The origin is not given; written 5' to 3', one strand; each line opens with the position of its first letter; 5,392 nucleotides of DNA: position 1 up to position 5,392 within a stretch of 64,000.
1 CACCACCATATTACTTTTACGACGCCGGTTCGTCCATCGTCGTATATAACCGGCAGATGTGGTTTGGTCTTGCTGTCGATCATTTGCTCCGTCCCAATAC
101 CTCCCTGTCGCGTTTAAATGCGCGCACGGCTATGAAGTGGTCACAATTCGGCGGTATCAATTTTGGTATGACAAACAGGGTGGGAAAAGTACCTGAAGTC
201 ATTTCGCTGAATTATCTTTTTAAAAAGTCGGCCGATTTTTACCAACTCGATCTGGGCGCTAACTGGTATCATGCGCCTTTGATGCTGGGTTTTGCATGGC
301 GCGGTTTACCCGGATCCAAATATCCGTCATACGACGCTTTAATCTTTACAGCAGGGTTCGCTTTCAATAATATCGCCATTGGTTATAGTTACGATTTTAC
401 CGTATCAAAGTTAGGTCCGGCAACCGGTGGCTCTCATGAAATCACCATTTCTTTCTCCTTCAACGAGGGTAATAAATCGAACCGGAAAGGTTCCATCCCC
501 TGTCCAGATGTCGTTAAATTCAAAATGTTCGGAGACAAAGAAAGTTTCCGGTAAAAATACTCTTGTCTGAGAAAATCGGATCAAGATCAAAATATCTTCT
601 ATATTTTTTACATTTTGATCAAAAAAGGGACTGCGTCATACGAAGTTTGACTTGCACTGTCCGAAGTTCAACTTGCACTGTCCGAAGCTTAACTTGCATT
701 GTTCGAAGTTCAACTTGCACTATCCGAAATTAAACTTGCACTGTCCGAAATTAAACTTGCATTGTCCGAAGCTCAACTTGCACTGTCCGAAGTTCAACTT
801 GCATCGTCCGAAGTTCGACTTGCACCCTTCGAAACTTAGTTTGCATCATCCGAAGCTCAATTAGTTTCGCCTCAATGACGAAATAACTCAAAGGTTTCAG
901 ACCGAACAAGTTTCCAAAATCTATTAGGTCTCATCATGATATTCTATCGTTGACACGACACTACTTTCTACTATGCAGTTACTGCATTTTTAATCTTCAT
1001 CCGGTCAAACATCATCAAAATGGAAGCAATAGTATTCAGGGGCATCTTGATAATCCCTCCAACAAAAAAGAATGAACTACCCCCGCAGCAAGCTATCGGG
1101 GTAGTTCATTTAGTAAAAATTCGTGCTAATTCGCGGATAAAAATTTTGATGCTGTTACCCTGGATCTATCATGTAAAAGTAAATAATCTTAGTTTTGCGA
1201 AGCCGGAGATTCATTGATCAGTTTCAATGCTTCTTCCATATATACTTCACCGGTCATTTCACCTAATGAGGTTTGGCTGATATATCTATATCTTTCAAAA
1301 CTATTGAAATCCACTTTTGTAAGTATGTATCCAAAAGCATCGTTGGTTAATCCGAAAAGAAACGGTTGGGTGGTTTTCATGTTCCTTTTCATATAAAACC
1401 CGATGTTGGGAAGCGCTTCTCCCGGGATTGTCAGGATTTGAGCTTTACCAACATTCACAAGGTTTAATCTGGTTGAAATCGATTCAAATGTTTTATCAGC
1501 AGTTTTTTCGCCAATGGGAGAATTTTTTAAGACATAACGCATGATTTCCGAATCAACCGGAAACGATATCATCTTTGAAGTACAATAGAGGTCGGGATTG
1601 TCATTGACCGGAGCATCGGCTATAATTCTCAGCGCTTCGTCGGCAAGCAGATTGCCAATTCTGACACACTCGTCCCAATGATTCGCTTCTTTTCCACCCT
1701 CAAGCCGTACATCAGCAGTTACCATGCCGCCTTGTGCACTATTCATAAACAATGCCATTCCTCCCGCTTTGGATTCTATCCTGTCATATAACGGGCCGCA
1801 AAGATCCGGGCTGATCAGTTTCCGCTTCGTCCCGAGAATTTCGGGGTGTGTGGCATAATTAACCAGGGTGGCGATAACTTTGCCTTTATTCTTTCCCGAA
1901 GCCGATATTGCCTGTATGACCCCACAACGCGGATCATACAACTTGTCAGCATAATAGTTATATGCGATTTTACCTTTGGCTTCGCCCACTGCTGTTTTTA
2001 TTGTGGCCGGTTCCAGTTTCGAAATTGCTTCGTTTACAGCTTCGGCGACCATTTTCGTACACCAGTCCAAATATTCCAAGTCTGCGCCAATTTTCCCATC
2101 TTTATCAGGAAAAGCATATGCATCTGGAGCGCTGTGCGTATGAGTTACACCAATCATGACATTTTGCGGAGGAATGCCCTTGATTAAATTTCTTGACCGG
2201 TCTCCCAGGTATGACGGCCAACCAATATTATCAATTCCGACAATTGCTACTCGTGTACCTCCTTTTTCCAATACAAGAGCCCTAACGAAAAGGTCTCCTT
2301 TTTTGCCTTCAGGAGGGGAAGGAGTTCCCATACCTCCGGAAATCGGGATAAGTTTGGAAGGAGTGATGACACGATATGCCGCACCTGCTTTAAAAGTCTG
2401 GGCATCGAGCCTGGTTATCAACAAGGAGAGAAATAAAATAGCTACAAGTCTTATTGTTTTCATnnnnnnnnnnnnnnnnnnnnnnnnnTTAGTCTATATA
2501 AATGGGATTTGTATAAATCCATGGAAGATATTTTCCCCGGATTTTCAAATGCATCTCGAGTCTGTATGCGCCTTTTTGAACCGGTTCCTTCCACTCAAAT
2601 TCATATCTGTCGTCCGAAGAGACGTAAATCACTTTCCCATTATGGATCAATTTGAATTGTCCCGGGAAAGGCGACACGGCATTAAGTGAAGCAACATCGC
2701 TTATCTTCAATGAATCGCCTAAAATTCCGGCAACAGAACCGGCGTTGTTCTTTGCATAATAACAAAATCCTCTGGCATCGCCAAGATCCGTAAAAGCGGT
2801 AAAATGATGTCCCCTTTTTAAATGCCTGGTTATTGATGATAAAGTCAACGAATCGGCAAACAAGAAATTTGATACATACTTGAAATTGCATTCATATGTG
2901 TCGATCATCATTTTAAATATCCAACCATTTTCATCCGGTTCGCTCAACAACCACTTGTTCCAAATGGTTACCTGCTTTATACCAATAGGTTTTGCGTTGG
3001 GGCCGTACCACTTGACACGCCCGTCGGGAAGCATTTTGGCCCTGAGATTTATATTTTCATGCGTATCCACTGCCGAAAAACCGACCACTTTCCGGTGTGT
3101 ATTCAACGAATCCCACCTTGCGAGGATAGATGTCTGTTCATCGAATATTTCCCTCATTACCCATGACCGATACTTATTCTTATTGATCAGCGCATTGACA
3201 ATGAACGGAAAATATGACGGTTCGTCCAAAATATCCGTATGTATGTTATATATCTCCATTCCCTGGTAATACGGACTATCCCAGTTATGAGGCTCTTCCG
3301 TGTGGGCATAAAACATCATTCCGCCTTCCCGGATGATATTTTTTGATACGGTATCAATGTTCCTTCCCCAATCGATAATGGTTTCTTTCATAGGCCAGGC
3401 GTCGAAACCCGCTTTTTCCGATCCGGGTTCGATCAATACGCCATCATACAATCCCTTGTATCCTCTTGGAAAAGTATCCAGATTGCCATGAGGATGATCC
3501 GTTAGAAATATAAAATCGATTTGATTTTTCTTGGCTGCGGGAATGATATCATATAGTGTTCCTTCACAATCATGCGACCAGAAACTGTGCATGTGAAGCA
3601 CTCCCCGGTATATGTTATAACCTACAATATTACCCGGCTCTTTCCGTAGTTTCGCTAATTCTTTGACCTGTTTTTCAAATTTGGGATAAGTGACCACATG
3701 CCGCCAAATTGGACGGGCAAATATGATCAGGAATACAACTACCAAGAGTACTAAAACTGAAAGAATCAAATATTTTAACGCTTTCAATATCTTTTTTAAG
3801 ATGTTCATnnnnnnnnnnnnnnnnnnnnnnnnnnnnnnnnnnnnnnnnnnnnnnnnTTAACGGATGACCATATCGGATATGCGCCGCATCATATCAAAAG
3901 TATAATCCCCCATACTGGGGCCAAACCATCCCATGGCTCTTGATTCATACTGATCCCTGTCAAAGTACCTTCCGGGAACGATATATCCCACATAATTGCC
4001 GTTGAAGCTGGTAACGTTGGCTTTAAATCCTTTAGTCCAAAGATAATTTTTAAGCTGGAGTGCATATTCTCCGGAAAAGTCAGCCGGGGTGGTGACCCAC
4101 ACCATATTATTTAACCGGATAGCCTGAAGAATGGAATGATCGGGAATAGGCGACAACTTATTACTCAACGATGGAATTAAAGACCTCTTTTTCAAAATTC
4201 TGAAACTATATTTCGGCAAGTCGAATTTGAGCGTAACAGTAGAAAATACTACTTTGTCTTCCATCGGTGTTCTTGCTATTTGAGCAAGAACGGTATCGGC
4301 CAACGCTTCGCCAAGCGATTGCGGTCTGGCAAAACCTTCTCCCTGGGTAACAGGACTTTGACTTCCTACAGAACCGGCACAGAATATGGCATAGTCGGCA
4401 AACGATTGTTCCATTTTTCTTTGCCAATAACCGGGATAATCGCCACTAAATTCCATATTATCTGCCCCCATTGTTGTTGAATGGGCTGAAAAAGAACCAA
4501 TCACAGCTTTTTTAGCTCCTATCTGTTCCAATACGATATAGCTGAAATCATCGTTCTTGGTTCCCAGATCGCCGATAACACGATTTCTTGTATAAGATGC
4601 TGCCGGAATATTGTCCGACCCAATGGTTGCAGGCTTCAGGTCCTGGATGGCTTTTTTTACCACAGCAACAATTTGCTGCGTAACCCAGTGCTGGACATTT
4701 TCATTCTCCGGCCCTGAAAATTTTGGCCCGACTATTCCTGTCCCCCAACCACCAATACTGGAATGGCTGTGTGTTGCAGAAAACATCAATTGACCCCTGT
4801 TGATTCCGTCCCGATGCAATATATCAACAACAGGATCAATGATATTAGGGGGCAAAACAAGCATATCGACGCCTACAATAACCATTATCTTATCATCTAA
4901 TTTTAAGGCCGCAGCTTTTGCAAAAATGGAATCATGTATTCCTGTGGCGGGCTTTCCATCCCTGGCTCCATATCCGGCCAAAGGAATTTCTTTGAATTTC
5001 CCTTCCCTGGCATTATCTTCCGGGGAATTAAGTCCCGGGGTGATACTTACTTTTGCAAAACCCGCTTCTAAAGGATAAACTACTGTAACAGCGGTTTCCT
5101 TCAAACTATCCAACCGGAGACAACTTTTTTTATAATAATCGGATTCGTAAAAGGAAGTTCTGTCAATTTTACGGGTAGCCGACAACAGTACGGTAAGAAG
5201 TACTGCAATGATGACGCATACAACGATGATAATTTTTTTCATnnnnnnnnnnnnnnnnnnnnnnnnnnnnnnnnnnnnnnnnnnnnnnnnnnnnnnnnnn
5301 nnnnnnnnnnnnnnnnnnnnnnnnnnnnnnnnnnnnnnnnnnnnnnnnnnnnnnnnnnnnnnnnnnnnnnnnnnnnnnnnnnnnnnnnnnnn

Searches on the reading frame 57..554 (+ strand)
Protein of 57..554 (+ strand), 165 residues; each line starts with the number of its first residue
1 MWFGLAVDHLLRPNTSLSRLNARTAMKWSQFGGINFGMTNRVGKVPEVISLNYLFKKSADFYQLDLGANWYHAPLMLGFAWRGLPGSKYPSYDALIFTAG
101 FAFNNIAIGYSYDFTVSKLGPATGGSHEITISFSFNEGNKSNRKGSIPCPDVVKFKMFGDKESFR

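Call 11: search_protein_families(library=pfam, proteins=[window:57-554:+])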
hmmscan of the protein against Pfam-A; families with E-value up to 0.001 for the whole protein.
window:57-554:+ (165 aa): 1 family
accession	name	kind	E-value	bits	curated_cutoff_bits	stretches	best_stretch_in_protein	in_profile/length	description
PF11751.14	PorP_SprF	-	2.8e-17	63.6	22.3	1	2-133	152-273/273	Type IX secretion system membrane protein PorP/SprF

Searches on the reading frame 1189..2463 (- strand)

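Call 11: search_protein_families(library=pfam, proteins=[window:1189-2463:-])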
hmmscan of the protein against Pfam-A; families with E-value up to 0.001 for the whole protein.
window:1189-2463:- (424 aa): 1 family
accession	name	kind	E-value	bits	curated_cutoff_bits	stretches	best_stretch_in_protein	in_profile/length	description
PF04734.18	Ceramidase_alk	-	5e-05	22.6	32.1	0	99-230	84-227/509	Neutral/alkaline non-lysosomal ceramidase, N-terminal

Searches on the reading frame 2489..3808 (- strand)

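Call 11: search_protein_families(library=pfam, proteins=[window:2489-3808:-])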
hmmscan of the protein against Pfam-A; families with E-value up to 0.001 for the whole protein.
window:2489-3808:- (439 aa): 1 family
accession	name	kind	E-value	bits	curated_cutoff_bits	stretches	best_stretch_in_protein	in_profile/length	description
PF02811.25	PHP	-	0.00017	22.4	26.4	1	71-117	2-47/164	PHP domain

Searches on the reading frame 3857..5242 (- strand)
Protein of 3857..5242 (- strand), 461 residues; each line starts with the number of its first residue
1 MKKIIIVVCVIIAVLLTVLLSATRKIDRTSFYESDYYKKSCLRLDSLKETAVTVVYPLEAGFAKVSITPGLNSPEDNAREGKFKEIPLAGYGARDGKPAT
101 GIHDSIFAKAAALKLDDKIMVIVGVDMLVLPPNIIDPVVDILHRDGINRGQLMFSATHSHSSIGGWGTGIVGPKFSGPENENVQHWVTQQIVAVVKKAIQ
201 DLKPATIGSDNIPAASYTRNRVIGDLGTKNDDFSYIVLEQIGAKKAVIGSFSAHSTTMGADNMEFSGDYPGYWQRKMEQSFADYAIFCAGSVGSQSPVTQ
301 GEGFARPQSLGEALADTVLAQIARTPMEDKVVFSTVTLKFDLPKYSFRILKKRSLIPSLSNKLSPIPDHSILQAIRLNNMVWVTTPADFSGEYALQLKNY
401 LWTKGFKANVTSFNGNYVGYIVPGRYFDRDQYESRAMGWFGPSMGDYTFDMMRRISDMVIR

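Call 11: search_protein_families(library=pfam, proteins=[window:3857-5242:-])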
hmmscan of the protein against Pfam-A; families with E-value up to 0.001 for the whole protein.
window:3857-5242:- (461 aa): 1 family
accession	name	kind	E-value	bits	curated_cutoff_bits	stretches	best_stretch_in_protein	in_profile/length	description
PF04734.18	Ceramidase_alk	-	5.9e-14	52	32.1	1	81-301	12-260/509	Neutral/alkaline non-lysosomal ceramidase, N-terminal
